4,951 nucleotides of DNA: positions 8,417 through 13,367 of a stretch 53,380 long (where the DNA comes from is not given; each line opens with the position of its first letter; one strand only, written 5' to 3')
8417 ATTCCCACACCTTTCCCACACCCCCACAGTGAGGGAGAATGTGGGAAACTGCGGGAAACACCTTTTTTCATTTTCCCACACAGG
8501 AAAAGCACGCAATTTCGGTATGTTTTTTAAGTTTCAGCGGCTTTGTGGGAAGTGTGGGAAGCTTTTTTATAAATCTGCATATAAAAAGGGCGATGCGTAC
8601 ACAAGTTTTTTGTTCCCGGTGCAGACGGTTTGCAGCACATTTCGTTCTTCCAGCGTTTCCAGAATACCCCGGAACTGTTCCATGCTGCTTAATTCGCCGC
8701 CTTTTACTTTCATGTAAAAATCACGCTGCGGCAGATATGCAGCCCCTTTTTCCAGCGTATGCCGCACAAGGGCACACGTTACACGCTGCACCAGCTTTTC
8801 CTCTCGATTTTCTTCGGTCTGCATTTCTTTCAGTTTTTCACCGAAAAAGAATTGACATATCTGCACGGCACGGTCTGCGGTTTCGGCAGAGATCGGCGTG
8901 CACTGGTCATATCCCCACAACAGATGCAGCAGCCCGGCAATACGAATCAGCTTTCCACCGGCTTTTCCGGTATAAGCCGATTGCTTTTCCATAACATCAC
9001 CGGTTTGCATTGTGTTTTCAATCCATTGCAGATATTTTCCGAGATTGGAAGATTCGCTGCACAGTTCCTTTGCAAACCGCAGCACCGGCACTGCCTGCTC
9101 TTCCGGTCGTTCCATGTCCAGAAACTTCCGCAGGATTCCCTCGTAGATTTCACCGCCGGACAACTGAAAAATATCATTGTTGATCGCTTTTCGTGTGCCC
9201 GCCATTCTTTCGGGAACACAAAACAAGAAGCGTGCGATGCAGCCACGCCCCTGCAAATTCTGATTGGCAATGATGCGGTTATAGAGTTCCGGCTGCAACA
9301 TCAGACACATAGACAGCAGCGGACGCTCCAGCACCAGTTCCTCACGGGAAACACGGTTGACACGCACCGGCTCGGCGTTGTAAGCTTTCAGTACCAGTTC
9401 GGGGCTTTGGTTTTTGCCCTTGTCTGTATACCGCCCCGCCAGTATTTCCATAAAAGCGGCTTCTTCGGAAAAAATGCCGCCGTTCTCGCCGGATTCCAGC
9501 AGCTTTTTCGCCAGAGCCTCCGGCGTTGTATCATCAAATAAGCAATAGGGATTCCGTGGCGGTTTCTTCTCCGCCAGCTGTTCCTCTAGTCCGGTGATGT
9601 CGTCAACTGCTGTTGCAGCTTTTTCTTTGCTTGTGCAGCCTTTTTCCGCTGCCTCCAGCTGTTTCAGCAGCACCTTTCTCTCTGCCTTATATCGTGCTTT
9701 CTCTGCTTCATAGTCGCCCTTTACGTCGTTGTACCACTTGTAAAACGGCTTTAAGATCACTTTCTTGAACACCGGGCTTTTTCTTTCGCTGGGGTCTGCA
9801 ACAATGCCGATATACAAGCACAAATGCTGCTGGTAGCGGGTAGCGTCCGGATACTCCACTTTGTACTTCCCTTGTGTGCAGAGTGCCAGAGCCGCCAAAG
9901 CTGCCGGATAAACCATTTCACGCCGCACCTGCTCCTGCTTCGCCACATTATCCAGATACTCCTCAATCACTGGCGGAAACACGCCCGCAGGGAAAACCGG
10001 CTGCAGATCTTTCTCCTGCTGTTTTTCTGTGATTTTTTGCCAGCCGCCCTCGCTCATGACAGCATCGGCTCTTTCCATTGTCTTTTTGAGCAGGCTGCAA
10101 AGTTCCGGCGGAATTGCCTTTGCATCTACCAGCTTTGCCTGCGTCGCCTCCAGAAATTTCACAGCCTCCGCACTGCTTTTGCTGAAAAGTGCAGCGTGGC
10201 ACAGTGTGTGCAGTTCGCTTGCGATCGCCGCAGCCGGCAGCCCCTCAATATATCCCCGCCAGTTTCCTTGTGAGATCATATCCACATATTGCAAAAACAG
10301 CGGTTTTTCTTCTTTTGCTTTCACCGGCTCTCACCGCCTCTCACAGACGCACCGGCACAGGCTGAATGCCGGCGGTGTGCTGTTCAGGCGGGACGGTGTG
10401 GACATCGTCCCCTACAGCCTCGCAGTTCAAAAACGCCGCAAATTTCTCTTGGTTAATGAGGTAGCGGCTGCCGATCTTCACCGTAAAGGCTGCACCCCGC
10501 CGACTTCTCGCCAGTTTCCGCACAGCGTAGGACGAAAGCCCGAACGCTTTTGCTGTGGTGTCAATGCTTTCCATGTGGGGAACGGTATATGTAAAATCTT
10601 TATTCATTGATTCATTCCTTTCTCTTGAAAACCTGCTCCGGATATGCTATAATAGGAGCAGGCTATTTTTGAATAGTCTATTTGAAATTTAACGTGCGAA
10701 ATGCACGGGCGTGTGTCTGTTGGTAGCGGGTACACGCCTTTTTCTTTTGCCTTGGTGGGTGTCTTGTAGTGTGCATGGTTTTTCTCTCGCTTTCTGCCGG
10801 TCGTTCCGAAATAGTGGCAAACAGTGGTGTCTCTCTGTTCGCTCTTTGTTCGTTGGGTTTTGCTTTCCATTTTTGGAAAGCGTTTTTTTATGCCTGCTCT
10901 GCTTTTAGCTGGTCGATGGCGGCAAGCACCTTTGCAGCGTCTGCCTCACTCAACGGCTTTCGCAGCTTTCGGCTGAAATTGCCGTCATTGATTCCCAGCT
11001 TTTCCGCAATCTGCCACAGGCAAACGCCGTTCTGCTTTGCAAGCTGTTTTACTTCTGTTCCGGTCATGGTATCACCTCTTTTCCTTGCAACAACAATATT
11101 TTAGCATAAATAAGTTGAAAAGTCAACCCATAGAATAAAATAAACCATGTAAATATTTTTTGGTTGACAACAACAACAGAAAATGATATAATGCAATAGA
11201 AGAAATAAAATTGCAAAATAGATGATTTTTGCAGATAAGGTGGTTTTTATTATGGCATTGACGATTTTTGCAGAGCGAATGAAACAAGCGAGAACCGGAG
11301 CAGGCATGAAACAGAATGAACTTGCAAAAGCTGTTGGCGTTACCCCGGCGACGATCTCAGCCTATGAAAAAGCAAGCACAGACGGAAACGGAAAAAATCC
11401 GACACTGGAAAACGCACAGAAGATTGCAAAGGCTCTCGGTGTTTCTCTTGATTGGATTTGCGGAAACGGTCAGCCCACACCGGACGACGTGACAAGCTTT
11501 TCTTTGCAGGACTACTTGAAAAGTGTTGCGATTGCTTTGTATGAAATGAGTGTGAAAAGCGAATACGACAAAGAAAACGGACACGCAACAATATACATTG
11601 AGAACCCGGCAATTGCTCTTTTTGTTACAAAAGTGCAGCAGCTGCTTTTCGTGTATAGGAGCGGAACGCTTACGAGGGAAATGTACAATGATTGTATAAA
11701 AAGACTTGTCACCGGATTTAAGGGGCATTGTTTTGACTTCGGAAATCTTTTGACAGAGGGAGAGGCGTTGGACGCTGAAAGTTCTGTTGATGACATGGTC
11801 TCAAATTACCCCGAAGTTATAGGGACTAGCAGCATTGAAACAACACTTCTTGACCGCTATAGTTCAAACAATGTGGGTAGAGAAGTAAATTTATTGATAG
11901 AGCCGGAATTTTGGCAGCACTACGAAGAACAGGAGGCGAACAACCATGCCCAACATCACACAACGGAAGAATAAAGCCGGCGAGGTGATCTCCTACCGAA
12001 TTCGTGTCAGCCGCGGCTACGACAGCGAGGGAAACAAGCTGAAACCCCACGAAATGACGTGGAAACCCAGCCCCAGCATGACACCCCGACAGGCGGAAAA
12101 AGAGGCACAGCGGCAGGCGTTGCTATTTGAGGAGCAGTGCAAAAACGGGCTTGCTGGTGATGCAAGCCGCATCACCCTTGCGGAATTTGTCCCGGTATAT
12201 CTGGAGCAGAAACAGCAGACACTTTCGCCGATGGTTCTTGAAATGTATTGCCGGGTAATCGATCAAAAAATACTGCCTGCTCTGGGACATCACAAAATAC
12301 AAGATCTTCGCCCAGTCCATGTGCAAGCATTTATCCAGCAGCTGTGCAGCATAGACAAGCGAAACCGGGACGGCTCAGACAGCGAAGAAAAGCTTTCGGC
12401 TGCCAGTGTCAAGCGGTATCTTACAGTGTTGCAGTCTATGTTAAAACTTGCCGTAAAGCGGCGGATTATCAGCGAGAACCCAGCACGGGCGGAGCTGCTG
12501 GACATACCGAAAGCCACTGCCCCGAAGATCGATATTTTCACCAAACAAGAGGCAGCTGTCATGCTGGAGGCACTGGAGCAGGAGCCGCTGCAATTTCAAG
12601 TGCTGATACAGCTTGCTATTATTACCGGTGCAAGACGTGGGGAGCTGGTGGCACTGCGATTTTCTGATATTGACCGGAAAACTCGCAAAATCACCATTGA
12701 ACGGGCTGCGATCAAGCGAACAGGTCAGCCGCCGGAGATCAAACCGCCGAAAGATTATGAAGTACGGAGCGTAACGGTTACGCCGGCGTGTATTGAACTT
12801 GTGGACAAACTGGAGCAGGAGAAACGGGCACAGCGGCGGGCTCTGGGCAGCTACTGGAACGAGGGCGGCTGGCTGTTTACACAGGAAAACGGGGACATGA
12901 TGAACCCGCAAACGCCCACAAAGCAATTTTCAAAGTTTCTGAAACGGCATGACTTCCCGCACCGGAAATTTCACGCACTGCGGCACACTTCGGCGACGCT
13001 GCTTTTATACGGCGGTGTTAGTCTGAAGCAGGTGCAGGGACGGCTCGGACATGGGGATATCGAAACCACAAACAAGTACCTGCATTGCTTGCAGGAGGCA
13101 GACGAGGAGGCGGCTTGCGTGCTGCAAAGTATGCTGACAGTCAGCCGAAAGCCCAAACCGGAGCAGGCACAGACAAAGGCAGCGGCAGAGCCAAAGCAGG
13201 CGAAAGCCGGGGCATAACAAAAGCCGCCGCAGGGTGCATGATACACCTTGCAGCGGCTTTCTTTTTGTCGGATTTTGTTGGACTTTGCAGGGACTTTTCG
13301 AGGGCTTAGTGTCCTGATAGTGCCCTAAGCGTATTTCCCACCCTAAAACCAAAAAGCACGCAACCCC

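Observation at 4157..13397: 9.2-kb phage-satellite-like (PICI-type) element sitting next to a potential helper prophage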

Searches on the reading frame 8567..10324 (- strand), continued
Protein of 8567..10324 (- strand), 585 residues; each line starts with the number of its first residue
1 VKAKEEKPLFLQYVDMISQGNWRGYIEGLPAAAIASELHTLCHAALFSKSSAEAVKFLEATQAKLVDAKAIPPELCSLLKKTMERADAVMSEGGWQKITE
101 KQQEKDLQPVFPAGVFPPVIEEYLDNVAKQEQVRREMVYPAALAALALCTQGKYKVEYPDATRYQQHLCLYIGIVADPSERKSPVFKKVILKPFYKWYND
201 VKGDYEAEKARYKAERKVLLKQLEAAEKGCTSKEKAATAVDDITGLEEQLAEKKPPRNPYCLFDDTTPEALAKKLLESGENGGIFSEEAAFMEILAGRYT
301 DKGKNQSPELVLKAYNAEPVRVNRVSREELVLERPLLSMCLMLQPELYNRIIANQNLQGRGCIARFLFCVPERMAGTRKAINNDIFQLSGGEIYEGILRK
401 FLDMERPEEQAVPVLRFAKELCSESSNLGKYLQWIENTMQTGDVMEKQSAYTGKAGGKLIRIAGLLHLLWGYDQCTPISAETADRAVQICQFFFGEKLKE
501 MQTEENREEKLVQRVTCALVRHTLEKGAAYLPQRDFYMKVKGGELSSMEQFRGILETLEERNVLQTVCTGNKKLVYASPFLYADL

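Call 103: search_protein_families(library=phrogs, proteins=[L021:355-741:+, L021:738-6644:+, L021:13316-13597:-, L019:5116-5856:+, L019:6396-6794:+, L023:6564-7013:+, L023:7254-7676:-, L023:3446-3772:+, L023:3769-4095:+, L023:4297-4542:+], max_evalue=0.001)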
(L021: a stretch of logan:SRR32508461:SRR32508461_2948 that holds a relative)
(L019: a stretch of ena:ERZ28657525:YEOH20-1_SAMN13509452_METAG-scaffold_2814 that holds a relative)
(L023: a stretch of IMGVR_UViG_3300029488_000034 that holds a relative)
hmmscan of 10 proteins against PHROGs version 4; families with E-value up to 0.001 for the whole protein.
L021:355-741:+ (128 aa): 0 families

L021:738-6644:+ (1968 aa): 0 families

L021:13316-13597:- (93 aa): 0 families

L019:5116-5856:+ (246 aa): 0 families

L019:6396-6794:+ (132 aa): 0 families

L023:6564-7013:+ (149 aa): 0 families

L023:7254-7676:- (140 aa): 1 family
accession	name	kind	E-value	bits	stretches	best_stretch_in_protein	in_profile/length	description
phrog_29047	-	unknown function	7e-05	23.8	1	3-68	3-65/159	-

L023:3446-3772:+ (108 aa): 1 family
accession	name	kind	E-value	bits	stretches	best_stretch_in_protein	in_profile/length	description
phrog_17740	-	unknown function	3e-10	40.8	1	48-99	6-57/62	-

L023:3769-4095:+ (108 aa): 1 family
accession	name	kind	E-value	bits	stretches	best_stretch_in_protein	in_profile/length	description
phrog_21057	-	unknown function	7.7e-08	33.2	1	26-78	15-69/72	-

L023:4297-4542:+ (81 aa): 1 family
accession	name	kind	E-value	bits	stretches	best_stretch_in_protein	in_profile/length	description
phrog_16129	-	integration and excision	7.4e-07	30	1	7-57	14-62/67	excisionase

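Call 107: search_protein_families(library=phrogs, proteins=[L023:11979-12431:+, L017:12556-12900:+, L017:9182-9523:+, L017:12006-12407:+, L017:13316-13804:-], max_evalue=0.001)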
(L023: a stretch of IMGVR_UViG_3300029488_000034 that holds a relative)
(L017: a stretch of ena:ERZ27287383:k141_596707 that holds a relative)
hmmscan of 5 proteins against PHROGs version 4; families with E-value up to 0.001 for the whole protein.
L023:11979-12431:+ (150 aa): 2 families
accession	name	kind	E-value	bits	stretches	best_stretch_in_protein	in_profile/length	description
phrog_36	-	transcription regulation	1.6e-13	51.8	1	27-141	60-190/220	transcriptional regulator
phrog_12061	-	unknown function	0.0001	23.2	1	71-139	31-99/111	-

L017:12556-12900:+ (114 aa): 3 families
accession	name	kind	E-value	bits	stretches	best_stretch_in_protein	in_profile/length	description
phrog_36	-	transcription regulation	1.3e-12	48.9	1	2-109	56-180/220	transcriptional regulator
phrog_1740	-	transcription regulation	1.8e-08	34.3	1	51-108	151-208/567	RNA polymerase sigma factor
phrog_248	-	transcription regulation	8.7e-07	30.2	1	57-110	78-131/161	transcriptional activator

L017:9182-9523:+ (113 aa): 1 family
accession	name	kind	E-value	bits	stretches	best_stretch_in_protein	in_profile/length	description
phrog_21057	-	unknown function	4.4e-09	37.2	1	2-67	3-66/72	-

L017:12006-12407:+ (133 aa): 0 families

L017:13316-13804:- (162 aa): 0 families

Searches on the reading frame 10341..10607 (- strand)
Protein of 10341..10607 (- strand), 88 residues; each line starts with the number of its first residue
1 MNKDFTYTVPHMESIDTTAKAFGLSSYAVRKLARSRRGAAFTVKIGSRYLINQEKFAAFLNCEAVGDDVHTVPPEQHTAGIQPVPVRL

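Call 6: search_protein_families(library=pfam, proteins=[window:10341-10607:-], max_evalue=0.01)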
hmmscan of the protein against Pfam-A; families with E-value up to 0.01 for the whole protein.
window:10341-10607:- (88 aa): 1 family
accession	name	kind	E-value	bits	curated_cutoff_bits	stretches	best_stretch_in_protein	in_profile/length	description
PF12728.13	HTH_17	-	0.00012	22.7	27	1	15-61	4-48/51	Helix-turn-helix domain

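Call 14: search_protein_families(library=phrogs, proteins=[window:10341-10607:-], max_evalue=0.01)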
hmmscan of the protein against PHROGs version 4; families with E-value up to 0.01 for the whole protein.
window:10341-10607:- (88 aa): 1 family
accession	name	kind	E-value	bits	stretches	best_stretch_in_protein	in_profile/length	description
phrog_16129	-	integration and excision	0.00039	21.3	1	15-60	16-61/67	excisionase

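Call 31: search_protein_families(library=ncbifam, proteins=[window:10341-10607:-], max_evalue=0.01)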
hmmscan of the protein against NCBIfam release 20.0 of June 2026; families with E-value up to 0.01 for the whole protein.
window:10341-10607:- (88 aa): 0 families

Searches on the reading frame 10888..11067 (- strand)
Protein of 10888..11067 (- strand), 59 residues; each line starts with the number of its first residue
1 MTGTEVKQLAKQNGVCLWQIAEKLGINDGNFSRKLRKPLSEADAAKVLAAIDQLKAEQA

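Call 6: search_protein_families(library=pfam, proteins=[window:10888-11067:-], max_evalue=0.01)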
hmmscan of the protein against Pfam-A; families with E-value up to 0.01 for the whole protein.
window:10888-11067:- (59 aa): 0 families

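Call 14: search_protein_families(library=phrogs, proteins=[window:10888-11067:-], max_evalue=0.01)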
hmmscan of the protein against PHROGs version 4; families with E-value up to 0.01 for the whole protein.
window:10888-11067:- (59 aa): 3 families
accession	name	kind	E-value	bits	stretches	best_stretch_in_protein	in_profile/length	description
phrog_17740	-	unknown function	3.1e-11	44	1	4-56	6-58/62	-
phrog_32340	-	unknown function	0.0048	17.7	1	8-35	24-51/55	-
phrog_1337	-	DNA, RNA and nucleotide metabolism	0.0082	16.5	1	5-51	18-64/316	DNA binding protein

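Call 15: search_protein_families(library=pfam, proteins=[window:10888-11067:-], max_evalue=1)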
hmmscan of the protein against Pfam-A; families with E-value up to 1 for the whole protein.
window:10888-11067:- (59 aa): 5 families
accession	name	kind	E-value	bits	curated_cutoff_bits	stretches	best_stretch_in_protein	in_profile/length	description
PF04967.18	HTH_10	-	0.025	14.8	23.1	1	19-37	28-46/53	HTH DNA binding domain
PF01022.26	HTH_5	-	0.12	12.7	22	1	6-37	8-38/47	Bacterial regulatory protein, arsR family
PF13384.12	HTH_23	-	0.13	12.6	24.6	1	8-27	12-30/50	Homeodomain-like domain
PF08281.18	Sigma70_r4_2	-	0.14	12.2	25.7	0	19-36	31-48/54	Sigma-70, region 4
PF13601.12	HTH_34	-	0.15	12.6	27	1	8-37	8-37/80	Winged helix DNA-binding domain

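Call 31: search_protein_families(library=ncbifam, proteins=[window:10888-11067:-], max_evalue=0.01)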
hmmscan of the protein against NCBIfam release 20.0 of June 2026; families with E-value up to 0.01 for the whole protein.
window:10888-11067:- (59 aa): 0 families

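Call 32: search_protein_families(library=padloc, proteins=[window:10888-11067:-], max_evalue=0.01)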
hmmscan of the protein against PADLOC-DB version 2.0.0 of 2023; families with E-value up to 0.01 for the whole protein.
window:10888-11067:- (59 aa): 0 families

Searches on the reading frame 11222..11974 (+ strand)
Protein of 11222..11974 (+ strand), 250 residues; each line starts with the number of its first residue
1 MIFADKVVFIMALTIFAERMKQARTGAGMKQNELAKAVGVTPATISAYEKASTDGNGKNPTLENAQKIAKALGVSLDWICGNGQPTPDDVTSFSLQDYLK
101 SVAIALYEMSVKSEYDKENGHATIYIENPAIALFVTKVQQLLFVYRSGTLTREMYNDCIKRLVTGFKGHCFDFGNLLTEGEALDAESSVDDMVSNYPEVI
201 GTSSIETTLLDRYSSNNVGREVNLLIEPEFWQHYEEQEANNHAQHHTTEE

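Call 6: search_protein_families(library=pfam, proteins=[window:11222-11974:+], max_evalue=0.01)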
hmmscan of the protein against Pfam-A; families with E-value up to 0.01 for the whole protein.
window:11222-11974:+ (250 aa): 7 families
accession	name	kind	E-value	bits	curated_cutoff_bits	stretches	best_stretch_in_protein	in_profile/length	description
PF01381.28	HTH_3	-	1.3e-16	60.8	23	1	20-79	1-55/55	Helix-turn-helix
PF13560.12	HTH_31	-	8.7e-08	32.8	27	1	16-75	2-57/64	Helix-turn-helix domain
PF12844.13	HTH_19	-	3.3e-07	30.6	30.2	1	18-79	2-58/64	Helix-turn-helix domain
PF13443.12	HTH_26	-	3e-05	24.6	22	1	27-76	9-54/63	Cro/C1-type HTH DNA-binding domain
PF07022.19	Phage_CI_repr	-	0.00079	20.2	22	1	19-80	5-58/65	Bacteriophage CI repressor helix-turn-helix domain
PF13384.12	HTH_23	-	0.0028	17.9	24.6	0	24-47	12-36/50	Homeodomain-like domain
PF13412.12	HTH_24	-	0.0061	16.5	21.9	0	27-48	16-37/48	Winged helix-turn-helix DNA-binding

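Call 32: search_protein_families(library=padloc, proteins=[window:11222-11974:+], max_evalue=0.01)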
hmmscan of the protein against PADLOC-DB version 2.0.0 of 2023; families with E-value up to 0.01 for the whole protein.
window:11222-11974:+ (250 aa): 16 families
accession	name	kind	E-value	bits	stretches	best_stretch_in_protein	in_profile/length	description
PDLC04142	capH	-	1.9e-10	39.7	1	12-85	3-71/103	capH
PDLC03949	RmrA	-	1.3e-09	35.4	1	17-87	4-69/363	-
PDLC03955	RmrA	-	1.3e-08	32.5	1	16-86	21-85/371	-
PDLC03951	RmrA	-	4.5e-08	30.5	1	17-81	10-69/400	-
PDLC03952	RmrA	-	1.6e-07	28.5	1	15-86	22-88/395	-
PDLC02926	HTH_VI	-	3.7e-07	28.3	1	18-80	4-61/92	-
PDLC03665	Control_protein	-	2.5e-06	25.6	1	15-77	8-66/77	control protein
PDLC03947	RmrA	-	5.1e-06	23.6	1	14-90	10-81/383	-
PDLC03944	RmrA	-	1.2e-05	22.6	1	17-80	8-66/384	-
PDLC03948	RmrA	-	2e-05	21.6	1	17-77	10-65/397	-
PDLC03954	RmrA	-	2.4e-05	21.4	1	17-83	12-73/380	-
PDLC03946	RmrA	-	0.00012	19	1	17-85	4-67/357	-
PDLC03953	RmrA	-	0.00013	19.3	1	14-93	4-78/373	-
PDLC04133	mad1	-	0.00032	18.9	1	29-51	6-28/60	mads_1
PDLC03667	Control_protein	-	0.0045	15.3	1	18-79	4-64/101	control protein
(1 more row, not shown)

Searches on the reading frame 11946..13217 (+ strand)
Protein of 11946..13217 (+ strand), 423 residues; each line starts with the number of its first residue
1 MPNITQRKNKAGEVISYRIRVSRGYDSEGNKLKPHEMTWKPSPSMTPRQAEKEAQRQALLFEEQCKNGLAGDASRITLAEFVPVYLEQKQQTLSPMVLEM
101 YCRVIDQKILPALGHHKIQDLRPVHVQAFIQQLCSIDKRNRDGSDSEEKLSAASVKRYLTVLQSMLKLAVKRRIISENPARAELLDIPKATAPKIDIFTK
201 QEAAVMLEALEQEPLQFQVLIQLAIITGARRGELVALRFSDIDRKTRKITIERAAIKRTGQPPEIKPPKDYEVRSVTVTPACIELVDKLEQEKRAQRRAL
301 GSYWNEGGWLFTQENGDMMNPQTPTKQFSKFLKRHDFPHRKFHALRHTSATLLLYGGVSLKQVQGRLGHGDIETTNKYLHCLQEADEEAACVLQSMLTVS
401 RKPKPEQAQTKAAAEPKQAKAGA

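Call 6: search_protein_families(library=pfam, proteins=[window:11946-13217:+], max_evalue=0.01)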
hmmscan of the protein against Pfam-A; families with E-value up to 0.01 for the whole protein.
window:11946-13217:+ (423 aa): 4 families
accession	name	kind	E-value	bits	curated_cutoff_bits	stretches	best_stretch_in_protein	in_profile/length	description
PF00589.27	Phage_integrase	-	6.3e-24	85.1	27.1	1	198-382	3-169/172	Phage integrase family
PF14659.12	Phage_int_SAM_3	-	6e-12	46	22.6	1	77-133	1-57/58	Phage integrase, N-terminal SAM-like domain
PF13102.12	Phage_int_SAM_5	-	0.00079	20.2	22.3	1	118-179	43-92/98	Phage integrase SAM-like domain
PF22022.2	Phage_int_M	-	0.0018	18.9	27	0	85-181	8-91/96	Phage integrase central domain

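Call 108: find_encoding_contigs(protein=window:11946-13217:+, flank=10000, max_places=10)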
Protein window:11946-13217:+ (423 aa): 24 contigs read that carry it; 5 places shown.
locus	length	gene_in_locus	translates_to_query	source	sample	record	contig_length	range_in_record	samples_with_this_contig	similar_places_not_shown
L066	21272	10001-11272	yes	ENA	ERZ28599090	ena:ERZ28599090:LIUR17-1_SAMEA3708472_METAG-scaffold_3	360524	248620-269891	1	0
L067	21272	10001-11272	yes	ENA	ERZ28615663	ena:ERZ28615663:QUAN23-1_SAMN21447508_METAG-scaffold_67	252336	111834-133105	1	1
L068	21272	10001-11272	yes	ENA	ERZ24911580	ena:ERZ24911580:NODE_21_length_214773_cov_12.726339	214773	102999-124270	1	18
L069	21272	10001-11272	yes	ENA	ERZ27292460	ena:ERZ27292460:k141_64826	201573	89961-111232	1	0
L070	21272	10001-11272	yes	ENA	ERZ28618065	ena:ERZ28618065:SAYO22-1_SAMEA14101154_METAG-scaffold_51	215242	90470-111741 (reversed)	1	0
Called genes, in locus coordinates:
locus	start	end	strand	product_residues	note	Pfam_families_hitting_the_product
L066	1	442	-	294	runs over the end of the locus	PF00404:Dockerin_1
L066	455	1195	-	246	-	PF16800:Endopep_inhib (faint)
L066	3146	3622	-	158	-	-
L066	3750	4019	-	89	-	-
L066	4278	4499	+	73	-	-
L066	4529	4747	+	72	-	PF13443:HTH_26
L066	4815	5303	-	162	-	PF08281:Sigma70_r4_2, PF04545:Sigma70_r4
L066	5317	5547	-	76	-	-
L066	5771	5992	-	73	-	-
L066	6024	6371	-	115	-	-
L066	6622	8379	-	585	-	PF13148:DUF3987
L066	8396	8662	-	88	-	-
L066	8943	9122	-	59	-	-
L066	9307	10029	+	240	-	PF12844:HTH_19 (weak), PF13560:HTH_31 (weak), PF01381:HTH_3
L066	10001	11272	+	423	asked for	PF14659:Phage_int_SAM_3, PF00589:Phage_integrase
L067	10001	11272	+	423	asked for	PF14659:Phage_int_SAM_3, PF00589:Phage_integrase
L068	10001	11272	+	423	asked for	PF14659:Phage_int_SAM_3, PF00589:Phage_integrase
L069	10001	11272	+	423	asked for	PF14659:Phage_int_SAM_3, PF00589:Phage_integrase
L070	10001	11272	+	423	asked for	PF14659:Phage_int_SAM_3, PF00589:Phage_integrase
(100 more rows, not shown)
